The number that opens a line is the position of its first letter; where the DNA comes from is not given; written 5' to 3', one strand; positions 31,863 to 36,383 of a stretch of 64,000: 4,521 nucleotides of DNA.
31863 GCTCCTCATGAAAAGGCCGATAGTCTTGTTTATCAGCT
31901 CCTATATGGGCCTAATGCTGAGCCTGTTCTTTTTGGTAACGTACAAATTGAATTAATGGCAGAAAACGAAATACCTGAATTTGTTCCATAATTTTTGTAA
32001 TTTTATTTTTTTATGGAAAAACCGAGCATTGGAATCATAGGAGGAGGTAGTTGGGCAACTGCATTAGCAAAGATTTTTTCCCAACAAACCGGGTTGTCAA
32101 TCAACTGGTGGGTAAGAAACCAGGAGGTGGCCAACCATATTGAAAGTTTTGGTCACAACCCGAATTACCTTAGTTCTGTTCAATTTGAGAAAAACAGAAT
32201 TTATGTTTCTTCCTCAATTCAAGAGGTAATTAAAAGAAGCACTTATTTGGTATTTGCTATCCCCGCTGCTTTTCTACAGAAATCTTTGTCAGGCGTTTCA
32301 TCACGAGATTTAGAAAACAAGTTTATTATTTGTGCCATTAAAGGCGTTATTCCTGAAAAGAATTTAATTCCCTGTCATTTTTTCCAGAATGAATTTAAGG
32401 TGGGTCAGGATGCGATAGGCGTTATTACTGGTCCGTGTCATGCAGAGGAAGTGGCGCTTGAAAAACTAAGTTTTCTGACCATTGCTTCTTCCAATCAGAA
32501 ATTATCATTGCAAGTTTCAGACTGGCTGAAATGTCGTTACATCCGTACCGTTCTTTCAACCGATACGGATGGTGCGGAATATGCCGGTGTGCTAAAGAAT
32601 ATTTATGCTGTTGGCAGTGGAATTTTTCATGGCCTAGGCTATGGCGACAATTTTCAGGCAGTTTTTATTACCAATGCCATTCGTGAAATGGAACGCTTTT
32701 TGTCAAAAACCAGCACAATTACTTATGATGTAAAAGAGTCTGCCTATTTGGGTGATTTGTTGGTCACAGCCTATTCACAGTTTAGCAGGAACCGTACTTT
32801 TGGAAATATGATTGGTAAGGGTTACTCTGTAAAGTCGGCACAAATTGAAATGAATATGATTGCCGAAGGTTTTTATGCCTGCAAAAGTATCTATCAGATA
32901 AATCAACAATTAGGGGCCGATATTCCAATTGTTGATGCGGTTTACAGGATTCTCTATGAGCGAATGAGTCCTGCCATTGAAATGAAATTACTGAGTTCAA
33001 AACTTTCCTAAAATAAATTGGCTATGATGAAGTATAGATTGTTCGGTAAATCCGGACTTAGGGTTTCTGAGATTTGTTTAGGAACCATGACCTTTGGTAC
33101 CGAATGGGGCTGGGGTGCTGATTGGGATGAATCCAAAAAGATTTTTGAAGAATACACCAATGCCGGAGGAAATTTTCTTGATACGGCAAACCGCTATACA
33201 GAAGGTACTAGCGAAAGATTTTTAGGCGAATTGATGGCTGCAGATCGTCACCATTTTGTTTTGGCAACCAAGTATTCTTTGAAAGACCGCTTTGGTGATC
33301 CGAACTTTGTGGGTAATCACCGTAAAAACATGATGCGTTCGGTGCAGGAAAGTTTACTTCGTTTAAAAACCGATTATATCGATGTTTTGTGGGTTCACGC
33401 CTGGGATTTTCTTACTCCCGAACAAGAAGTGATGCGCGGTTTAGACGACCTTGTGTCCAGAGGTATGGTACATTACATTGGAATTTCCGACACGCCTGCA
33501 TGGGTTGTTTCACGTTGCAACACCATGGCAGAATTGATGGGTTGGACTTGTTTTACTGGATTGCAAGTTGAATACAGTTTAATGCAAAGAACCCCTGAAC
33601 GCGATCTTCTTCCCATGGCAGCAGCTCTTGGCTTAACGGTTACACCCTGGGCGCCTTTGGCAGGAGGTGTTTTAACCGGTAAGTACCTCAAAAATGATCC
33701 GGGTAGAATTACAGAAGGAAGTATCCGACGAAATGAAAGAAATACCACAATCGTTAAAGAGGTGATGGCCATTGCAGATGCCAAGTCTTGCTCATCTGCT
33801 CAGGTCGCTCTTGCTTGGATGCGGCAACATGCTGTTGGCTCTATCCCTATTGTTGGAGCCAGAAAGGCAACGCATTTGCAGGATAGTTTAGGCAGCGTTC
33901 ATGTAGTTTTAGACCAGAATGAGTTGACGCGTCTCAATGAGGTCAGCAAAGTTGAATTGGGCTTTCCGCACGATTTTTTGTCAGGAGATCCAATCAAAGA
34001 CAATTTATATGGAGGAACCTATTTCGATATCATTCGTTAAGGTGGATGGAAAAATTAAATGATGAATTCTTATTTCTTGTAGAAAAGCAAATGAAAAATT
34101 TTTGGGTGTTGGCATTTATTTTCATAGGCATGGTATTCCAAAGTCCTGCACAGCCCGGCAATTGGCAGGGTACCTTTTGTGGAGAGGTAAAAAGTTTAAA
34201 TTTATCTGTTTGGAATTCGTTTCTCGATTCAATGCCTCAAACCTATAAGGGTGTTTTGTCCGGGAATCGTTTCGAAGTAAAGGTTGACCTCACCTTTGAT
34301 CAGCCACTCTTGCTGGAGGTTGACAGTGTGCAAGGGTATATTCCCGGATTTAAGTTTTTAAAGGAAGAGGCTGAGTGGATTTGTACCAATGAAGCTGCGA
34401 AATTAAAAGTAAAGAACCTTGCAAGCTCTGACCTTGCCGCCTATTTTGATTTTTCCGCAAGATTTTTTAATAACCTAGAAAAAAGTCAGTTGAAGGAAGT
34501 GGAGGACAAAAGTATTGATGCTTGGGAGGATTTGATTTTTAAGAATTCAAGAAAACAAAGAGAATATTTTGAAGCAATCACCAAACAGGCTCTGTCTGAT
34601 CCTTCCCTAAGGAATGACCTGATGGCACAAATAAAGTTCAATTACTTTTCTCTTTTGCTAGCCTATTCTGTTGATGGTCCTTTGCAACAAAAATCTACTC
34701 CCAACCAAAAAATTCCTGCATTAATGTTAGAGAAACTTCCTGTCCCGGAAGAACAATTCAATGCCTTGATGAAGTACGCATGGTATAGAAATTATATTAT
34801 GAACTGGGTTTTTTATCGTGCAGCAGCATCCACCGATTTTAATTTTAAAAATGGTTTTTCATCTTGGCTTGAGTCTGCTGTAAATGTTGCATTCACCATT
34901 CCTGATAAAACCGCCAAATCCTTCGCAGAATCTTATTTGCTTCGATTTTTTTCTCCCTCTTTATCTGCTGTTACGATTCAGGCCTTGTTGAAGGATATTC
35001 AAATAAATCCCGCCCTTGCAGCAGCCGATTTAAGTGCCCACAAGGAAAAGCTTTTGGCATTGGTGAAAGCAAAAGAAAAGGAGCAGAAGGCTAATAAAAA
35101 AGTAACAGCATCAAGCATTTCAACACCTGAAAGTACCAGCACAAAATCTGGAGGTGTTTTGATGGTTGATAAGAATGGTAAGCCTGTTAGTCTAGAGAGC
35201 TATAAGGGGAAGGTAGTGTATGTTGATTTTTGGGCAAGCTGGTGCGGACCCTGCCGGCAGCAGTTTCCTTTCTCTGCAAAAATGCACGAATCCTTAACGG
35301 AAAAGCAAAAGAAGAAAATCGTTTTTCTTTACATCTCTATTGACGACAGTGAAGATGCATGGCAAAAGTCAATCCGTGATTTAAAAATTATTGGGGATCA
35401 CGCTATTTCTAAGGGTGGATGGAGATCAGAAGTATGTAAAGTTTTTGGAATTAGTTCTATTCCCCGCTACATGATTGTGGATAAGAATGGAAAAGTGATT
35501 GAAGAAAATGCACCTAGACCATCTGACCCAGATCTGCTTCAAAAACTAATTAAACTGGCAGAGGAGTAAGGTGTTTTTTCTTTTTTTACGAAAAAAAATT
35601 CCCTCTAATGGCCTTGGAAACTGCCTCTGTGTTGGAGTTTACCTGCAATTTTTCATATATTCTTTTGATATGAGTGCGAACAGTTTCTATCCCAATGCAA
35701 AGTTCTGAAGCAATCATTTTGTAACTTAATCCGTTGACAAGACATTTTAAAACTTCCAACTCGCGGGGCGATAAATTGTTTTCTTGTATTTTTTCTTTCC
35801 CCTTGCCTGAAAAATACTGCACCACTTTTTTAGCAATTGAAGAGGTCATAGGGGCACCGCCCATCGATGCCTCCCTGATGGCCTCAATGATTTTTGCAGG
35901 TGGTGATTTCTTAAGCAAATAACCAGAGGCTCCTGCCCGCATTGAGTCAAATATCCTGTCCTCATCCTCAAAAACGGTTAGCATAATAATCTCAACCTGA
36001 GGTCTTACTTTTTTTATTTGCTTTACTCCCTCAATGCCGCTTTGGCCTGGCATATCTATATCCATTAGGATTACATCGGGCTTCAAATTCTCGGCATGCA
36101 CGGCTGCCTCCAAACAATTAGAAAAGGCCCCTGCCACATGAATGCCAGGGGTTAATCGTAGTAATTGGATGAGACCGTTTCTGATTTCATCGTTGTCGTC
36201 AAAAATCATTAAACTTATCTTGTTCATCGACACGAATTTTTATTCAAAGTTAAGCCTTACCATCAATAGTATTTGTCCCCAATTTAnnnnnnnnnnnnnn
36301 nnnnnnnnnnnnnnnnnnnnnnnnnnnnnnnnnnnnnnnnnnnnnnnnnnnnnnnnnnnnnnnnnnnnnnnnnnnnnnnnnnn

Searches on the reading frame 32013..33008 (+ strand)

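Call 40: search_protein_families(library=pfam, proteins=[window:32013-33008:+], max_evalue=0.00001)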
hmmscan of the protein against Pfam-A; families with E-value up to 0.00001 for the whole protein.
window:32013-33008:+ (332 aa): 3 families
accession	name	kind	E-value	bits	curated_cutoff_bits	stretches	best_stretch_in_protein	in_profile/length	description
PF07479.19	NAD_Gly3P_dh_C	-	2.4e-45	154.7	25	1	184-321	1-138/142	NAD-dependent glycerol-3-phosphate dehydrogenase C-terminus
PF01210.29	NAD_Gly3P_dh_N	-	2.7e-30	105.9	23.1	1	6-164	2-157/158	NAD-dependent glycerol-3-phosphate dehydrogenase N-terminus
PF20618.3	GPD_NAD_C_bact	-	5.4e-20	72.2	27.6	1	244-310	1-66/66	Bacterial GPD, NAD-dependent C-terminal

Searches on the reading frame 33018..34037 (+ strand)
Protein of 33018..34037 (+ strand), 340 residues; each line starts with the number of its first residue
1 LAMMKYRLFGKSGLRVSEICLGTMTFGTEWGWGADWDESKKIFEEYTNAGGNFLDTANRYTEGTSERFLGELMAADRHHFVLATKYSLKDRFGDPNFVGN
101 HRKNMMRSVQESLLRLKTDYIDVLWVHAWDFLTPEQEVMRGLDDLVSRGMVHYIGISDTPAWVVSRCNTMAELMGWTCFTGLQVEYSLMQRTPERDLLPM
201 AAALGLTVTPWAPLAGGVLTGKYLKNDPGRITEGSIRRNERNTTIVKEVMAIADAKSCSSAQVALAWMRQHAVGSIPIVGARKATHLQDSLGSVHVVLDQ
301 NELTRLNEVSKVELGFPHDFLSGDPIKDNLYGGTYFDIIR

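Call 40: search_protein_families(library=pfam, proteins=[window:33018-34037:+], max_evalue=0.00001)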
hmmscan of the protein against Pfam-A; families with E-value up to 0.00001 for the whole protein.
window:33018-34037:+ (340 aa): 1 family
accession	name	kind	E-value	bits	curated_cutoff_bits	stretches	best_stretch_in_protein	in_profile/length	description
PF00248.27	Aldo_ket_red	-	1.5e-67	228.1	24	1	18-310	1-290/291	Aldo/keto reductase family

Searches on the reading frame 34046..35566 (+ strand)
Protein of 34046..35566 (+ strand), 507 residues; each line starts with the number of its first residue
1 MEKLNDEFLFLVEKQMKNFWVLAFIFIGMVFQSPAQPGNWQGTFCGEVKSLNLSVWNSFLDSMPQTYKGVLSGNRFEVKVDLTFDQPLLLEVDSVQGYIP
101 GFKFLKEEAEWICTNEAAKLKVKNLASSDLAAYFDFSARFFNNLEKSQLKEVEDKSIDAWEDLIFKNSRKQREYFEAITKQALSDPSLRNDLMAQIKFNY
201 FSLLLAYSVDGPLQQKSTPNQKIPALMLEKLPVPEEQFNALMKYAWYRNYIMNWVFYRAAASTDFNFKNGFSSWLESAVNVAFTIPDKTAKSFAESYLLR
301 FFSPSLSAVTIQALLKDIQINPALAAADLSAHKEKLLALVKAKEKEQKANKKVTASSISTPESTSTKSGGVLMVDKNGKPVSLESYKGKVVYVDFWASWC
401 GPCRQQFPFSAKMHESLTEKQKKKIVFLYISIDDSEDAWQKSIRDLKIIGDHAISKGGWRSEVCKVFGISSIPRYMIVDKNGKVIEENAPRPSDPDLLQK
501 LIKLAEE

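Call 40: search_protein_families(library=pfam, proteins=[window:34046-35566:+], max_evalue=0.00001)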
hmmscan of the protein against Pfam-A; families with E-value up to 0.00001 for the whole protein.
window:34046-35566:+ (507 aa): 4 families
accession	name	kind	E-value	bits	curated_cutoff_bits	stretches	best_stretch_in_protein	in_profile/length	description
PF13905.12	Thioredoxin_8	-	5.4e-18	65.6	27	1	388-484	1-94/94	Thioredoxin-like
PF08534.16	Redoxin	-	1.5e-16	61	26.6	1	373-492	13-136/148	Redoxin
PF00578.27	AhpC-TSA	-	4.9e-11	43.1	26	1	375-485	12-122/124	AhpC/TSA family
PF00085.26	Thioredoxin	-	6.4e-11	42.6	23.5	1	389-440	19-66/103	Thioredoxin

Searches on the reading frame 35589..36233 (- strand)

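Call 40: search_protein_families(library=pfam, proteins=[window:35589-36233:-], max_evalue=0.00001)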
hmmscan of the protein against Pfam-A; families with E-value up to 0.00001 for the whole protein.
window:35589-36233:- (215 aa): 2 families
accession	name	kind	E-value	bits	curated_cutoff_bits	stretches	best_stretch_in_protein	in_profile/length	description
PF00072.30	Response_reg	-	8.5e-25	87.5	30.2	1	9-120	2-111/111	Response regulator receiver domain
PF00196.25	GerE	-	1.7e-17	63.2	23.5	1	153-207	2-56/57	Bacterial regulatory proteins, luxR family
